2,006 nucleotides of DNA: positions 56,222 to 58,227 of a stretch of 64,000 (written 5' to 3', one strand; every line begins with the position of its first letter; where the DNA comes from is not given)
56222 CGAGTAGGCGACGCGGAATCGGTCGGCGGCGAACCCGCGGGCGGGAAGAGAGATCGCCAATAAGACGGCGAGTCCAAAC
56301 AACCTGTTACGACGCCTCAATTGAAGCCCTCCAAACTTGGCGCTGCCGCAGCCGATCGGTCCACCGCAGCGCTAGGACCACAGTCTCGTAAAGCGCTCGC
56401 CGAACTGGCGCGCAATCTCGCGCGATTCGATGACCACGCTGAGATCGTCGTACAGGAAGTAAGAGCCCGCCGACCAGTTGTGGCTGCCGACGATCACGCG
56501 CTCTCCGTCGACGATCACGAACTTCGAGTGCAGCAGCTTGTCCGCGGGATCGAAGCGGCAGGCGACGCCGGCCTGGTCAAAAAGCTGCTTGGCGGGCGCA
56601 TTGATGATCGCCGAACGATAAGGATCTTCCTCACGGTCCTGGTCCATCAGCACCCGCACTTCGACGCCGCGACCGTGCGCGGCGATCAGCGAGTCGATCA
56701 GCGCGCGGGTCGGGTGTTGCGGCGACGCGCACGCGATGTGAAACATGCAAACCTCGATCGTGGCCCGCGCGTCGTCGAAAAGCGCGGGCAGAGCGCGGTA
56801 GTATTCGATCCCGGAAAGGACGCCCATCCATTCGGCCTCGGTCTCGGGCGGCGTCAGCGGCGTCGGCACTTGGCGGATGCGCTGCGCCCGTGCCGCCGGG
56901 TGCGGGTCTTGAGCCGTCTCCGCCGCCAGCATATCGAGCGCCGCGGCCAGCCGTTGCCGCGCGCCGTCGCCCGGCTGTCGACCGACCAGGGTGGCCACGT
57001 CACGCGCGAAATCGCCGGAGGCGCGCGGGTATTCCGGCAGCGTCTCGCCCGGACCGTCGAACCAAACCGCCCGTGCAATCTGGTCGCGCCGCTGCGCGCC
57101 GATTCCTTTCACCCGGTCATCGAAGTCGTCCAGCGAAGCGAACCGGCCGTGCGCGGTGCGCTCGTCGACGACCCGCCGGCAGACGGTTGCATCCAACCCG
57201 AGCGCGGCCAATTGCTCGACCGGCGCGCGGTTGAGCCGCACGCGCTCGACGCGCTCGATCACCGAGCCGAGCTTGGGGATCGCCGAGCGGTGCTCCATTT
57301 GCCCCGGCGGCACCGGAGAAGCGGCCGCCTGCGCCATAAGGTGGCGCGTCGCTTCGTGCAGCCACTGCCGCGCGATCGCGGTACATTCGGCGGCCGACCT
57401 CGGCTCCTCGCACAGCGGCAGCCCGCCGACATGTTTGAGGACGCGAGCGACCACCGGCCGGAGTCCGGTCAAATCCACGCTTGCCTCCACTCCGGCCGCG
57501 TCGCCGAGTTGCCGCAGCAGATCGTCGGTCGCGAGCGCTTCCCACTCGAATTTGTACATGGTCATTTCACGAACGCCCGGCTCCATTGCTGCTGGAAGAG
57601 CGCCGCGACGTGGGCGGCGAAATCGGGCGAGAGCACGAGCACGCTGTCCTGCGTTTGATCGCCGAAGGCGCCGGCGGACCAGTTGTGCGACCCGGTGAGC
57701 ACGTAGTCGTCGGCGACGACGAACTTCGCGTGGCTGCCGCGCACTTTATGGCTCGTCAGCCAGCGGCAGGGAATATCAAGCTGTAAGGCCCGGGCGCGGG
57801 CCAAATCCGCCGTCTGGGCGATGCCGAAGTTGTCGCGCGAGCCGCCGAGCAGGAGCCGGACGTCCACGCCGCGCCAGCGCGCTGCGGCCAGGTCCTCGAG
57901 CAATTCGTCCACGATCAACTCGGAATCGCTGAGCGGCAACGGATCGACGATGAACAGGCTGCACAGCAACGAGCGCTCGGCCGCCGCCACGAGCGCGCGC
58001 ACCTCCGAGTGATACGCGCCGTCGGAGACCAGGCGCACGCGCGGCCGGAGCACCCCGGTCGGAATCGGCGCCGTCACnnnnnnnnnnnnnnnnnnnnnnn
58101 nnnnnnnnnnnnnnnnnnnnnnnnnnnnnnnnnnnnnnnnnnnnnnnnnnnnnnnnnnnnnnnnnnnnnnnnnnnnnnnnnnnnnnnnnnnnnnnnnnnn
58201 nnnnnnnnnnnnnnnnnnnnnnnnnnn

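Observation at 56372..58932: Translationally coupled four-gene operon: HExxH protein / small helical protein / Nuc-sized PLD / HhH-containing PLD, a candidate uncharacterised DNA-targeting system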

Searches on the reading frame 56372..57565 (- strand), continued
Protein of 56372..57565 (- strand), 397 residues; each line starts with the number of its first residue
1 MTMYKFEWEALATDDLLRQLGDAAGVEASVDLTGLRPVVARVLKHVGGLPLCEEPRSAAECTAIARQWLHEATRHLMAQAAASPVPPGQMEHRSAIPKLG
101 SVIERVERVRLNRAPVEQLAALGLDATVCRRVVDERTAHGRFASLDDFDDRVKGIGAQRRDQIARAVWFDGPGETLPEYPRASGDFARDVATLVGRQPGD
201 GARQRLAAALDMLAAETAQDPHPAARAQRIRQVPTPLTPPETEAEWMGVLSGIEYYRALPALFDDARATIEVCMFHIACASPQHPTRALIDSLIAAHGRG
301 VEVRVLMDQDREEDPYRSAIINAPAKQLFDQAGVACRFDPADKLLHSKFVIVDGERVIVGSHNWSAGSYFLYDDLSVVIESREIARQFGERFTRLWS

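Call 31: find_encoding_contigs(protein=P0033, flank=10000, max_places=1)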
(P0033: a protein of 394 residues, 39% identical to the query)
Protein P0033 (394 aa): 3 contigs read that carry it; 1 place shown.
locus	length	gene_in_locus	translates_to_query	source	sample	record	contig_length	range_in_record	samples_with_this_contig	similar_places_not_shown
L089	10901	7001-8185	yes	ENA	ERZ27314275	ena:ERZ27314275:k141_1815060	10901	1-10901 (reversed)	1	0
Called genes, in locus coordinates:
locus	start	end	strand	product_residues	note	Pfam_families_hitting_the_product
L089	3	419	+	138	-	?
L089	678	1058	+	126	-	-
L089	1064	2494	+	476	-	-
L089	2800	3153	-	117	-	-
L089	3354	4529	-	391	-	-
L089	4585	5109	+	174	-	-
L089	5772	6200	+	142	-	-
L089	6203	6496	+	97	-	-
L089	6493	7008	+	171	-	PF13091:PLDc_2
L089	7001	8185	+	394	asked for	PF12836:HHH_3, PF13091:PLDc_2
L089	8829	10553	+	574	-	PF02463:SMC_N, PF11398:DUF2813 (faint), PF13175:AAA_15, PF13476:AAA_23, PF13555:AAA_29 (weak), PF13304:AAA_21, PF13175:AAA_15, PF20469:OLD-like_TOPRIM (weak)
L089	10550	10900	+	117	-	?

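Call 36: predict_structure(alignment_id=A1)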
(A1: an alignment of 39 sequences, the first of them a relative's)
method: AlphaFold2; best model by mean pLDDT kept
length: 397 residues; sequences in the alignment: 39
mean_pLDDT: 86.7   pTM: 0.58
mean pLDDT of the five models: 86.7, 86.5, 86.4, 85.3, 84.2
residues with pLDDT >= 90: 204; 70-90: 155; 50-70: 35; < 50: 3
segments of 3 or more residues with pLDDT < 50: 236-238
pLDDT, mean of each block of 10 residues (from residue 1): 91 98 96 94 94 92 95 85 70 73 84 83 91 82 90 89 87 58 91 87 89 80 90 60 81 86 96 93 91 98 94 82 96 95 81 95 69 81 94 91
secondary structure, 60 per line:
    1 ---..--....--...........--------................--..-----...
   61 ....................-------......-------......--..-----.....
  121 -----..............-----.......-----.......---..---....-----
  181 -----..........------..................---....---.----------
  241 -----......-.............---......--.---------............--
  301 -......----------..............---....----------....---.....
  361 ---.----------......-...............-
elements in order: H8-11 H14-24 H33-47 H58-80 E88-93 E101-106 H116-120 H126-139 H145-151 H157-163 H172-175 H186-195 H202-219 H223-226 E246-251 H253-265 E269-274 H287-298 E302-307 H318-331 E335-338 E349-352 E356-360 E375-380 H382-396

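Call 38: search_protein_families(library=padloc, alignment_id=A3, max_evalue=0.00001)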
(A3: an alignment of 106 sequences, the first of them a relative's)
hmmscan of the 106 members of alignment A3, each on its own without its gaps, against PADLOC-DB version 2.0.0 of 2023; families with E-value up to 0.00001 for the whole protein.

A. member 1, L001:5682-6521:- (280 aa): 1 family
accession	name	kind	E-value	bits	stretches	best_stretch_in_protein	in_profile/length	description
PDLC04134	mad2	-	8.3e-22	75.6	1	16-211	261-448/492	mads_2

B. families by the number of members that match (of 106 scanned): 57 families (the first 25 are shown)
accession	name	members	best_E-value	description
PDLC04134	mad2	2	1.1e-22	mads_2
PDLC04904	PDC-S09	1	1.3e-41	-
PDLC01136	RT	1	1.2e-36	RT (reverse transcriptase)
PDLC04902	PDC-S09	1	6.8e-34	-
PDLC02063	Cas1_IIIb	1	7.9e-23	-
PDLC04906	PDC-S09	1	5.6e-22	-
PDLC04905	PDC-S09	1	1.7e-20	-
PDLC03771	RT_UG32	1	6.8e-20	DRT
PDLC03754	RT_UG17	1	1e-19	DRT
PDLC03779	RT_UG4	1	4.1e-18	DRT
PDLC03759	RT_UG21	1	9.6e-16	DRT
PDLC03763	RT_UG25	1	4.6e-15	DRT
PDLC01720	Csa3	1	2.5e-14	Csa3_1_CAS-I-II-III-IV-V-VI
PDLC01607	RT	1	4.4e-14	"CAS-I,CAS-II,CAS-III,CAS-IV,CAS-V,CAS-VI; acquisition_associated"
PDLC03783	Drt8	1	2.1e-13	DRT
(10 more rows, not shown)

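Call 39: search_protein_families(library=pfam, alignment_id=A3, max_evalue=0.00001)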
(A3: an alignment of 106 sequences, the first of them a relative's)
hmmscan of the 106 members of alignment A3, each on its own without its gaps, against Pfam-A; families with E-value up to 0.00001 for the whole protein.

A. member 1, L001:5682-6521:- (280 aa): 1 family
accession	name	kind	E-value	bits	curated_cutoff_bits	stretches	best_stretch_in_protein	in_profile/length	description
PF00398.26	RrnaAD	-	3.1e-51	174.4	24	1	20-277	3-261/263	Ribosomal RNA adenine dimethylase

B. families by the number of members that match (of 106 scanned): 125 families (the first 25 are shown)
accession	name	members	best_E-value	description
PF00291.31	PALP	2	4.3e-73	Pyridoxal-phosphate dependent enzyme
PF00248.27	Aldo_ket_red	2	7.1e-67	Aldo/keto reductase family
PF04392.18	ABC_sub_bind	2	1.4e-45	ABC transporter substrate binding protein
PF14329.11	DUF4386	2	3.1e-36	Domain of unknown function (DUF4386)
PF08327.17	AHSA1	2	3.1e-16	Activator of Hsp90 ATPase homolog 1-like protein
PF00753.33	Lactamase_B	2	6.3e-14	Metallo-beta-lactamase superfamily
PF01609.27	DDE_Tnp_1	2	7.5e-14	Transposase DDE domain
PF13808.11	DDE_Tnp_1_assoc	2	4.4e-11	DDE_Tnp_1-associated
PF13431.12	TPR_17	2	1.1e-09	Tetratricopeptide repeat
PF14559.12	TPR_19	2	3e-08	Tetratricopeptide repeat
PF01970.21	TctA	1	2.2e-154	Tripartite tricarboxylate transporter TctA family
PF02515.22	CoA_transf_3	1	8.1e-115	CoA-transferase family III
PF04166.17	PdxA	1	2.1e-104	Pyridoxal phosphate biosynthetic protein PdxA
PF01008.23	IF-2B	1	1.5e-87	Initiation factor 2 subunit family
PF01544.23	CorA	1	2.2e-76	CorA-like Mg2+ transporter protein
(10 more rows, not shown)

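Call 40: fold_search(model_id=the predicted structure, library=pdb)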
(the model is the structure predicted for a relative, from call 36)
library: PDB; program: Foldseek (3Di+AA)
matches with E <= 10: 1116; with E <= 0.001: 119
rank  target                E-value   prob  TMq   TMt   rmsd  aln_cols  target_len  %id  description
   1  4ggj                  9.6e-10  1.00  0.29  0.66  11.0       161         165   28  Crystal structure of Zucchini from mouse (mZuc / PLD6 / MitoPLD) (released 2012-10-10)
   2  4ggk                  2.7e-09  1.00  0.28  0.66  13.6       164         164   30  Crystal structure of Zucchini from mouse (mZuc / PLD6 / MitoPLD) bound to tungstate (released 2012-10-10)
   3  1byr                  3.1e-09  1.00  0.31  0.76   3.4       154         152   23  CRYSTAL STRUCTURE OF A PHOSPHOLIPASE D FAMILY MEMBER, NUC FROM SALMONELLA TYPHIMURIUM (released 1999-10-19)
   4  7e0m_A                3.1e-08  1.00  0.29  0.30  13.3       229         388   20  Crystal structure of phospholipase D (released 2021-12-22)
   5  9vbg_A                4.5e-08  1.00  0.30  0.29  10.2       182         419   21  Cryo-EM structure of human PLD3 apo form (released 2025-12-24)
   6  9vbj_A                7.0e-08  1.00  0.29  0.28   9.7       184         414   20  Cryo-EM structure of human PLD4 apo form (released 2025-12-24)
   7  6ehi_D                8.2e-08  1.00  0.27  0.63   4.7       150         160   14  NucT from Helicobacter pylori (released 2018-01-17)
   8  7e0m_B                9.1e-08  1.00  0.31  0.32  13.4       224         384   20  Crystal structure of phospholipase D (released 2021-12-22)
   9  6ehi_A                9.6e-08  1.00  0.29  0.69   4.5       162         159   14  NucT from Helicobacter pylori (released 2018-01-17)
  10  6ehi_B                1.1e-07  1.00  0.27  0.63   4.6       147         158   16  NucT from Helicobacter pylori (released 2018-01-17)
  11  4gel_A                1.1e-07  1.00  0.29  0.58  14.3       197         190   20  Crystal structure of Zucchini (released 2012-10-17)
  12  4gel_B                1.1e-07  1.00  0.28  0.55   3.4       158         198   23  Crystal structure of Zucchini (released 2012-10-17)
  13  5qhm                  1.1e-07  1.00  0.26  0.59   3.5       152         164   18  PanDDA analysis group deposition of models with modelled events (e.g. bound ligands) -- Crystal Structure of human FAM83 (released 2018-12-19)
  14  8v07_D                1.4e-07  1.00  0.28  0.27   5.4       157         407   22  Crystal structure of mouse PLD3 co-crystallized with 5'Pi-ssDNA for 30 days (released 2024-03-13)
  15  8v07_C                1.8e-07  1.00  0.27  0.26   9.7       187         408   20  Crystal structure of mouse PLD3 co-crystallized with 5'Pi-ssDNA for 30 days (released 2024-03-13)
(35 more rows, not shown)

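Call 41: search_dna_similar(query=window:56372-57565:-, collection=plasmids, mode=protein, max_evalue=1e-10, max_rows=15)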
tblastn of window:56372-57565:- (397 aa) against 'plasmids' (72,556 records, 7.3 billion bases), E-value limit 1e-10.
Records with a match: 2; places in all: 2; records where one place covers at least 80% of the query: 0.
Best place of each record, by identity: <60% 2.
By first word of the organism name: Thermococcus 1; Paenibacillus 1.
By predicted mobility (MOB-suite, as given by PLSDB): non-mobilizable 2.
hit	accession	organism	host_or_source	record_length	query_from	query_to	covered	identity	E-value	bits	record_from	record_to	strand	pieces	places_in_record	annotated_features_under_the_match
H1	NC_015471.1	Thermococcus barophilus MP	-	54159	254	392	35%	29.1%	7e-12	75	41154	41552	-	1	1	phospholipase D-like domain-containing protein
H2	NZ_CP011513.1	Paenibacillus peoriae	cell culture,soil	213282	257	396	35%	28.6%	8e-11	72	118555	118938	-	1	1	phospholipase D-like domain-containing protein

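Call 42: search_dna_similar(query=window:56372-57565:-, collection=phages, mode=protein, max_evalue=1e-10, max_rows=15)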
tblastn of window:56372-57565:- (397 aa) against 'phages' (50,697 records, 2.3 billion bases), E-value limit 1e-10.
No match.

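Call 62: search_protein_families(library=phrogs, proteins=[window:56372-57565:-], max_evalue=0.01)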
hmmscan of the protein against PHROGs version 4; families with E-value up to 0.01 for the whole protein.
window:56372-57565:- (397 aa): 2 families
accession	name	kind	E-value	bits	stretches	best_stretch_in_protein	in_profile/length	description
phrog_12711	-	unknown function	3.6e-10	40.9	1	286-397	57-162/162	-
phrog_17878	-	unknown function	7.8e-09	35.8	1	338-382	393-437/483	-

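Call 68: find_related_loci(query=A1, collection=viral_contigs, flank=6000)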
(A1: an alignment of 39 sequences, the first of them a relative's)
Query A1 (397 aa) in viral_contigs; peptide patterns used: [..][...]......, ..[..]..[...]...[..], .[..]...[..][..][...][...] (x = any residue, [..] = any of these).
155 stretches matched a pattern, but none encodes a relative of the query by tblastn (E <= 1e-3).

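Call 78: search_protein_families(library=padloc, alignment_id=A7, max_evalue=0.00001)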
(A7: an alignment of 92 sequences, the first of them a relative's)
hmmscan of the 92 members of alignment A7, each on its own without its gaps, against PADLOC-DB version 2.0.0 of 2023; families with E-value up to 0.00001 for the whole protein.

A. member 1, L001:3985-4824:+ (280 aa): 2 families
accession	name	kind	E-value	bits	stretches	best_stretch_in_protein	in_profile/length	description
PDLC04134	mad2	-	2.8e-20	70.6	1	90-243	270-398/492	mads_2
PDLC03285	MTase_II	-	5e-06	23.8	1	112-193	36-121/413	Type II methyltransferase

B. families by the number of members that match (of 92 scanned): 13 families
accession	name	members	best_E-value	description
PDLC04134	mad2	2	2.8e-20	mads_2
PDLC03585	REase_II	1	6.8e-66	Type II restriction enzyme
PDLC01720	Csa3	1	3.1e-14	Csa3_1_CAS-I-II-III-IV-V-VI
PDLC02196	IetA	1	6.4e-13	-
PDLC04232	IetA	1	1.7e-12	-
PDLC01438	Csa3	1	2.1e-12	"CAS-I,CAS-II,CAS-III,CAS-IV,CAS-V,CAS-VI; associated_signaling"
PDLC02195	IetA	1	5e-10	-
PDLC00915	TRIP13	1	1.5e-07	TRIP13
PDLC00731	Effector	1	1.5e-06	TIR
PDLC00734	PycC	1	3.6e-06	Pycsar cyclase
PDLC03285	MTase_II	1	5e-06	Type II methyltransferase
PDLC01866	CARF3--CARF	1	7.3e-06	-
PDLC00914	TRIP13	1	9.1e-06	TRIP13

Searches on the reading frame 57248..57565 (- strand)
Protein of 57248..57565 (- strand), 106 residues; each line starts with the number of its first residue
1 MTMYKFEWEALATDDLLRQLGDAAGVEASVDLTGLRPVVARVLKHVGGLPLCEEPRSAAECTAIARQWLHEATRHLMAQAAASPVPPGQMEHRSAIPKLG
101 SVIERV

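Call 75: search_solved_structures(query=A6, max_evalue=10)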
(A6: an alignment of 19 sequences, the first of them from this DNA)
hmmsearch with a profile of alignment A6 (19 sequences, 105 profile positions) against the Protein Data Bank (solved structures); distinct sequences matched with E-value up to 10: 3.
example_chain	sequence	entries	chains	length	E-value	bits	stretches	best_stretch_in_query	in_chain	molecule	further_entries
8rd8_GS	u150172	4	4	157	0.04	17.4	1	28-74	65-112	Small ribosomal subunit protein uS7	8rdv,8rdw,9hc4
6v39_g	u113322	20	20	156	0.58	13.7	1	29-74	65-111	30S ribosomal protein S7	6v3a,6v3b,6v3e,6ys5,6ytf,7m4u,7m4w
22yz_A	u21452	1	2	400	3.2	11.3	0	54-81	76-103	Type III effector protein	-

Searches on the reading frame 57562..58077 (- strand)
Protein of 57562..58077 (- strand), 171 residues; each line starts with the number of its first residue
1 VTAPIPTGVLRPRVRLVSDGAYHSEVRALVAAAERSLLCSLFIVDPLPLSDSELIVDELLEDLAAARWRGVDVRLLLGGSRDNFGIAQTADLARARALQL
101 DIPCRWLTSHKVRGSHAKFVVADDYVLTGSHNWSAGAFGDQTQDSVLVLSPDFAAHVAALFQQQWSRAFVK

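Call 3: search_protein_families(library=pfam, proteins=[window:57562-58077:-], max_evalue=1)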
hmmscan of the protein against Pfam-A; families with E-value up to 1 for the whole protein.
window:57562-58077:- (171 aa): 3 families
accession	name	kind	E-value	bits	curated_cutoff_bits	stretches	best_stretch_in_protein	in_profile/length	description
PF13091.12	PLDc_2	-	4e-16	59.5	27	1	54-165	20-132/132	PLD-like domain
PF00614.28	PLDc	-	0.008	16.6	21.9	1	116-134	6-25/28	Phospholipase D Active site motif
PF13538.12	UvrD_C_2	-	0.12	12.7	27.4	1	106-130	4-28/52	UvrD-like helicase C-terminal domain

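Call 4: search_protein_families(library=padloc, proteins=[window:57562-58077:-], max_evalue=1)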
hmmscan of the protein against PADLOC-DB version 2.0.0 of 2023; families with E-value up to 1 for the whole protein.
window:57562-58077:- (171 aa): 11 families
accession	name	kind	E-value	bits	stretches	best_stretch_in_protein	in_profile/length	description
PDLC03922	MkoB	-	1.3e-13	49.2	1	55-161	338-442/610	-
PDLC02607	DrmC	-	4.2e-07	27.5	1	55-162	135-251/265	DrmC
PDLC02595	DrmC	-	5e-07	27.7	1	24-138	119-233/269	DrmC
PDLC02609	DrmC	-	1.4e-06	26.4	1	16-160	91-228/241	DrmC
PDLC02585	DrmC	-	2.1e-05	22.2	1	56-138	131-218/253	DrmC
PDLC02606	DrmC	-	0.00024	18.9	1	55-150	59-159/182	DrmC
PDLC02597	DrmC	-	0.0004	18.3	1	56-161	122-232/242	DrmC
PDLC02588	DrmC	-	0.0012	16.5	1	57-159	131-238/256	DrmC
PDLC02589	DrmC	-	0.0012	16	1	56-159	136-248/264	DrmC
PDLC02596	DrmC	-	0.011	13.2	1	110-168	202-259/269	DrmC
PDLC02901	DpdK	-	0.012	13.3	1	108-165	112-169/173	DpdK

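Call 5: search_protein_families(library=ncbifam, proteins=[window:57562-58077:-], max_evalue=1)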
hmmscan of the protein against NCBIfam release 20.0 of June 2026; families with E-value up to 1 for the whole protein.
window:57562-58077:- (171 aa): 4 families
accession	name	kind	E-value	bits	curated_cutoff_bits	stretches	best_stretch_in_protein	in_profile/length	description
NF038319.1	DISARM_DrmC_I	equivalog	2.7e-12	46.7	133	1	12-162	85-232/236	DISARM system phospholipase D-like protein DrmC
NF008427.0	PRK11263.1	equivalog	0.013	14.6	281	1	59-132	236-307/409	cardiolipin synthase ClsB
NF010492.0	PRK13912.1-3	equivalog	0.05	13.2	297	1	115-155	121-162/178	nuclease NucT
NF041068.1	DpdK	equivalog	0.14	11.8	100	1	107-150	109-150/167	phospholipase D-like domain-containing protein DpdK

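Call 62: search_protein_families(library=phrogs, proteins=[window:57562-58077:-], max_evalue=0.01)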
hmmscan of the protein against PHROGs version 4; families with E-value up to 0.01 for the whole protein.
window:57562-58077:- (171 aa): 1 family
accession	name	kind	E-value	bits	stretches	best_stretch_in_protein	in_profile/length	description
phrog_12711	-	unknown function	0.0004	21.2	1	62-166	63-158/162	-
